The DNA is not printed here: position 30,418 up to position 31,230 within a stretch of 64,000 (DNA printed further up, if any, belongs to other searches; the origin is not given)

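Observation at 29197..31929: LexA-headed operon in which lexA is translationally coupled to a HEPN-like protein and followed by a Type II R-M pair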

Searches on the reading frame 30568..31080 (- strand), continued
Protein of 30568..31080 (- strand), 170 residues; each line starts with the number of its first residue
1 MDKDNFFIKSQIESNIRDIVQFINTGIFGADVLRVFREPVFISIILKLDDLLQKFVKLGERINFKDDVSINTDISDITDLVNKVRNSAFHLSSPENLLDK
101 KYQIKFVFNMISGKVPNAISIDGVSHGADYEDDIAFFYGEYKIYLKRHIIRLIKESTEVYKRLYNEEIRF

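Call 83: find_encoding_contigs(protein=P0057, flank=3500, max_places=1)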
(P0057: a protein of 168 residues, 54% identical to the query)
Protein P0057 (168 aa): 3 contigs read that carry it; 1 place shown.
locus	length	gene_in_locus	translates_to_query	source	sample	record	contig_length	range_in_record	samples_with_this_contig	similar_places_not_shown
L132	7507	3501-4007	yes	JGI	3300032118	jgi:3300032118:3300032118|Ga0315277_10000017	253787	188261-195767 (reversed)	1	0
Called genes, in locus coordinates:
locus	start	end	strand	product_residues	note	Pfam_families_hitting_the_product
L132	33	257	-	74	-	-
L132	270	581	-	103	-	PF09723:Zn_ribbon_8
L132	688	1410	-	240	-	PF02578:Cu-oxidase_4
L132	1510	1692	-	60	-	-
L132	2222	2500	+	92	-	PF00312:Ribosomal_S15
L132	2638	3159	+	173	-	PF01936:NYN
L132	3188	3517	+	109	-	-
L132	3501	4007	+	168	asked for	-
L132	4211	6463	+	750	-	-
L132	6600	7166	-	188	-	-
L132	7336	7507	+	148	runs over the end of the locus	PF13366:PDDEXK_3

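Call 84: find_related_loci(query=A1, collection=viral_contigs, flank=4000)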
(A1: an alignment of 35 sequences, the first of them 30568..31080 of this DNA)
Query A1 (170 aa) in viral_contigs; peptide patterns used: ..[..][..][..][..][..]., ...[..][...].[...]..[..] (x = any residue, [..] = any of these).
67 stretches matched a pattern; 14 encode a relative of the query (tblastn E <= 1e-3); 14 distinct loci.
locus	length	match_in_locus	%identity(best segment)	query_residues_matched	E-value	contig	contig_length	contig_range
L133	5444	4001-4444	40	10-158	2e-33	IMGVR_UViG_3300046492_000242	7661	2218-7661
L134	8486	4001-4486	37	3-165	9e-28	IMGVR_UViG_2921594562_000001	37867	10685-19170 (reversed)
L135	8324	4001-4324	41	45-155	2e-26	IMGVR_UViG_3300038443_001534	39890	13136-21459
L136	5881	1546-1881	41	38-154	4e-24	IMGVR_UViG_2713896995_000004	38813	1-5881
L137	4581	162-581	34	10-151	2e-25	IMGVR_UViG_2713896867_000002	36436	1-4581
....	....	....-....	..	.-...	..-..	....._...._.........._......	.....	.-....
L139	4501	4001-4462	35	1-156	4e-24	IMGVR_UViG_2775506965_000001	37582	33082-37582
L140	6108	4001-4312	43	38-143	6e-24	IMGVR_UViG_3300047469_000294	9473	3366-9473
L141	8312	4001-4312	43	38-143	6e-24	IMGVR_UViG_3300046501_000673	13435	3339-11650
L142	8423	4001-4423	33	17-160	1e-21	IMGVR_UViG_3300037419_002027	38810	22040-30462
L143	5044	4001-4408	33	22-158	5e-17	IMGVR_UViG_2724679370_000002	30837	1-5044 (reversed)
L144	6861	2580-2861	36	59-156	4e-14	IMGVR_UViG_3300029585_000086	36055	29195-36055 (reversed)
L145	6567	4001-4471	36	1-156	1e-25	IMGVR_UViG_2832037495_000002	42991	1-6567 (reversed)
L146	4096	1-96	47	129-160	2e-6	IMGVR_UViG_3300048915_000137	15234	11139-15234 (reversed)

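Call 86: search_protein_families(library=pfam, proteins=[L006:705-2660:+, L006:61-702:+, L124:2302-2973:+, L124:3538-4242:+, L124:4253-4528:+, L129:2575-3390:+, L130:2580-3395:+, L132:4211-6463:+, L132:3188-3517:+], max_evalue=0.01)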
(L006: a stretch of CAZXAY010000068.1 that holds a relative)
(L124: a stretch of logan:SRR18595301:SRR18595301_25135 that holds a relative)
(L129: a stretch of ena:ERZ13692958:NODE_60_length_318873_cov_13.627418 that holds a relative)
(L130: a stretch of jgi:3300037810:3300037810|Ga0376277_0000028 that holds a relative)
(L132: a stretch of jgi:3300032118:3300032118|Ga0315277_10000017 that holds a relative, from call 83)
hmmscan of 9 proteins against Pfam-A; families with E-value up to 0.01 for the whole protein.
L006:705-2660:+ (651 aa): 5 families
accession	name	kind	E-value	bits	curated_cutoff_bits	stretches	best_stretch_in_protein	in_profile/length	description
PF02384.22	N6_Mtase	-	4e-38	131.9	20.4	1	315-604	4-237/311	N-6 DNA Methylase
PF13588.12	HSDR_N_2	-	1.1e-21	77.4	25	1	71-180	1-110/110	Type I restriction enzyme R protein N terminus (HSDR_N)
PF07669.17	Eco57I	-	2.7e-11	44.3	25.3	1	394-558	3-165/171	Eco57I restriction-modification methylase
PF20473.4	MmeI_Mtase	-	0.0012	18.5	27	1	357-484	22-151/259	MmeI, DNA-methyltransferase domain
PF01170.24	UPF0020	-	0.0013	19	22.3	1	347-407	21-92/197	RMKL-like, methyltransferase domain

L006:61-702:+ (213 aa): 2 families
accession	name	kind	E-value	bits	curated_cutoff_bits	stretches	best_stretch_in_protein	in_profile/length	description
PF00717.28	Peptidase_S24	-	2.6e-23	82.4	23.3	1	84-201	1-116/116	Peptidase S24-like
PF01726.22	LexA_DNA_bind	-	6.7e-14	51.9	23.7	1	5-66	4-65/65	LexA DNA binding domain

L124:2302-2973:+ (223 aa): 7 families
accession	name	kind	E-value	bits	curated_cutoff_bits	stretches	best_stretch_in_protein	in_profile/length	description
PF00717.28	Peptidase_S24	-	6.8e-20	71.4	23.3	1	87-204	6-115/116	Peptidase S24-like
PF01726.22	LexA_DNA_bind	-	2.2e-16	59.8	23.7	1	7-67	4-64/65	LexA DNA binding domain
PF13730.12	HTH_36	-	0.00013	22.2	25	1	7-59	3-55/55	Helix-turn-helix domain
PF01047.28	MarR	-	0.0008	19.7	24.6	1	18-66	8-54/59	MarR family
PF14947.12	HTH_45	-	0.0033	17.8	25.5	1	13-65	6-55/77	Winged helix-turn-helix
PF04703.18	FaeA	-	0.0053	17.5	20.7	1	17-62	4-48/62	FaeA-like protein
PF22979.2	HTH_69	-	0.0061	16.9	27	0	30-70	28-67/69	Winged helix-turn-helix domain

L124:3538-4242:+ (234 aa): 0 families

L124:4253-4528:+ (91 aa): 0 families

L129:2575-3390:+ (271 aa): 1 family
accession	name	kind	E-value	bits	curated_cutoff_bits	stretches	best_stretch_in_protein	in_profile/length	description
PF00348.22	polyprenyl_synt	-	0.00051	19.8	27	1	180-236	159-217/251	Polyprenyl synthetase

L130:2580-3395:+ (271 aa): 1 family
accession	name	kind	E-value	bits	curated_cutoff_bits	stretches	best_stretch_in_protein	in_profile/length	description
PF18928.5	DUF5677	-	3.9e-07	30.7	27.1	1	71-134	3-68/166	Family of unknown function (DUF5677)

L132:4211-6463:+ (750 aa): 5 families
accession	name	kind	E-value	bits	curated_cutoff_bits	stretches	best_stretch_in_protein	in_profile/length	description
PF01138.27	RNase_PH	-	7.7e-54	182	25.5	2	12-144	2-130/130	3' exoribonuclease family, domain 1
PF00575.29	S1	-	4.3e-19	69.1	22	1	633-702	2-72/74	S1 RNA binding domain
PF03725.20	RNase_PH_C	-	3.6e-14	52.9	20.8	1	147-210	1-66/67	3' exoribonuclease family, domain 2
PF00013.35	KH_1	-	1.9e-12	47.2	21.5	1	571-627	3-65/66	KH domain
PF22675.2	KH-I_KHDC4-BBP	-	0.0015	18.8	30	0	578-614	7-43/76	KHDC4/BBP-like, KH-domain type I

L132:3188-3517:+ (109 aa): 1 family
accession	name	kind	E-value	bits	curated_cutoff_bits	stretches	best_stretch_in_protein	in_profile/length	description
PF19554.4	DUF6077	-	0.00025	20.4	27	1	2-87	8-94/354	Family of unknown function (DUF6077)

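Call 89: find_encoding_contigs(protein=P0065, flank=4000, max_places=3)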
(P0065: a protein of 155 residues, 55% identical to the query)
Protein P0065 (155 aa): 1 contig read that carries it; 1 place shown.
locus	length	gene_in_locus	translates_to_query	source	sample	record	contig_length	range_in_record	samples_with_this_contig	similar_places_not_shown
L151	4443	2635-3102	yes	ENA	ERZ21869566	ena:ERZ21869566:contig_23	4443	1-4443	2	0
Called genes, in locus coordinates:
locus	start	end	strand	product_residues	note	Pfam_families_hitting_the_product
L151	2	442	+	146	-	?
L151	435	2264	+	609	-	PF00580:UvrD-helicase, PF13604:AAA_30 (faint), PF13245:AAA_19, PF01443:Viral_helicase1 (faint), PF13361:UvrD_C, PF13538:UvrD_C_2 (faint)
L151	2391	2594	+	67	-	-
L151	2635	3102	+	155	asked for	-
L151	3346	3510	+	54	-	-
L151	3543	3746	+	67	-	-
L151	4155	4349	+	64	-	PF21983:NikA-like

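Call 94: list_cluster_members(proteins=[P0001, P0005])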
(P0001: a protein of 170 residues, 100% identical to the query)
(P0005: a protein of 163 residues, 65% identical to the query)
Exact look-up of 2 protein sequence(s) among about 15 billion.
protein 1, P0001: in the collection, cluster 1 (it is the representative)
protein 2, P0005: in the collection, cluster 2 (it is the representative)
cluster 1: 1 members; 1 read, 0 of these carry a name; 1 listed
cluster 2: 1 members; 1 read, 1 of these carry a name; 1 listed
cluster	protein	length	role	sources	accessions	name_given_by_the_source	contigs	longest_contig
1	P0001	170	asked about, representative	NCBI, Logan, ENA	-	-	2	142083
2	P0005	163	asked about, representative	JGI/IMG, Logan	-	hypothetical protein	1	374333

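Call 102: fold_search(model_id=the predicted structure, library=pdb)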
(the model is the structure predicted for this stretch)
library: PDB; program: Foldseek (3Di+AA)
matches with E <= 10: 113; with E <= 0.001: 0
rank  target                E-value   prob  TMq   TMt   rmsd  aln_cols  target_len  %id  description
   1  9n69_B                7.9e-01  0.06  0.19  0.08  19.6       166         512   12  Structure of the retron IA complex with HNH nuclease in the "down" orientation (released 2025-04-23)
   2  2ym9_A                1.1e+00  0.06  0.24  0.15  22.3       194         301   11  SipD from Salmonella typhimurium (released 2011-08-17)
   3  8s35_A                1.4e+00  0.04  0.21  0.12  24.9       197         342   10  DNA-bound Type IV-A3 CRISPR effector in complex with DinG helicase from K. pneumoniae (state I) (released 2024-11-06)
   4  1yw0_B                1.7e+00  0.15  0.27  0.20  10.5       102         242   16  Crystal structure of the tryptophan 2,3-dioxygenase from Xanthomonas campestris. Northeast Structural Genomics Target  (released 2005-03-15)
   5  6dg6_C                1.9e+00  0.16  0.25  0.38   5.4        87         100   15  Structure of a de novo designed Interleukin-2/Interleukin-15 mimetic (released 2019-01-16)
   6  7ae8_A                2.2e+00  0.08  0.23  0.25   7.8       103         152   11  Crystal structure of HEPN(R102A) toxin (released 2020-12-30)
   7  6ayh                  2.3e+00  0.06  0.19  0.18  13.9       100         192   16  Salmonella enterica GusR (released 2017-12-20)
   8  7bxo_G                2.6e+00  0.11  0.28  0.34   7.6       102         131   17  Crystal structure of the toxin-antitoxin with AMP-PNP (released 2020-09-30)
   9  6vbn_A                2.6e+00  0.06  0.19  0.12  11.3        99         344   10  Crystal Structure of hTDO2 bound to inhibitor GNE1 (released 2020-05-06)
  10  5ek4_A                2.7e+00  0.11  0.22  0.11   9.1        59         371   15  Crystal structure of the indoleamine 2,3-dioxygenagse 1 (IDO1) complexed with NLG919 analogue (released 2015-12-23)
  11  7ui3_C                3.1e+00  0.05  0.19  0.13  12.3        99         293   13  Apo-form of Human Tryptophan 2,3-Dioxygenase Induced by NADH Binding (released 2024-02-21)
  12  5z69_B                3.1e+00  0.02  0.17  0.10  14.9       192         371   16  Structure of the recombination mediator protein RecF-ATPrS in RecFOR pathway (released 2018-10-17)
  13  6ipc_A                3.5e+00  0.06  0.21  0.21  12.7        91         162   13  Non-native human ferritin 8-mer (released 2019-03-13)
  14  2l6f_MODEL_1_A        3.7e+00  0.08  0.28  0.27  11.4       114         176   13  NMR Solution structure of FAT domain of FAK complexed with LD2 and LD4 motifs of PAXILLIN (released 2012-05-30)
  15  6e35_B                3.9e+00  0.15  0.26  0.13   6.0        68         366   19  Crystal structure of human indoleamime 2,3-dioxygenase (IDO1) in complex with L-Trp and cyanide, Northeast Structural  (released 2018-07-25)
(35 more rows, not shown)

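Call 104: search_protein_families(library=phrogs, proteins=[window:30568-31080:-], max_evalue=0.01)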
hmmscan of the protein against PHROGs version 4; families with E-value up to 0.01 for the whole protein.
window:30568-31080:- (170 aa): 0 families
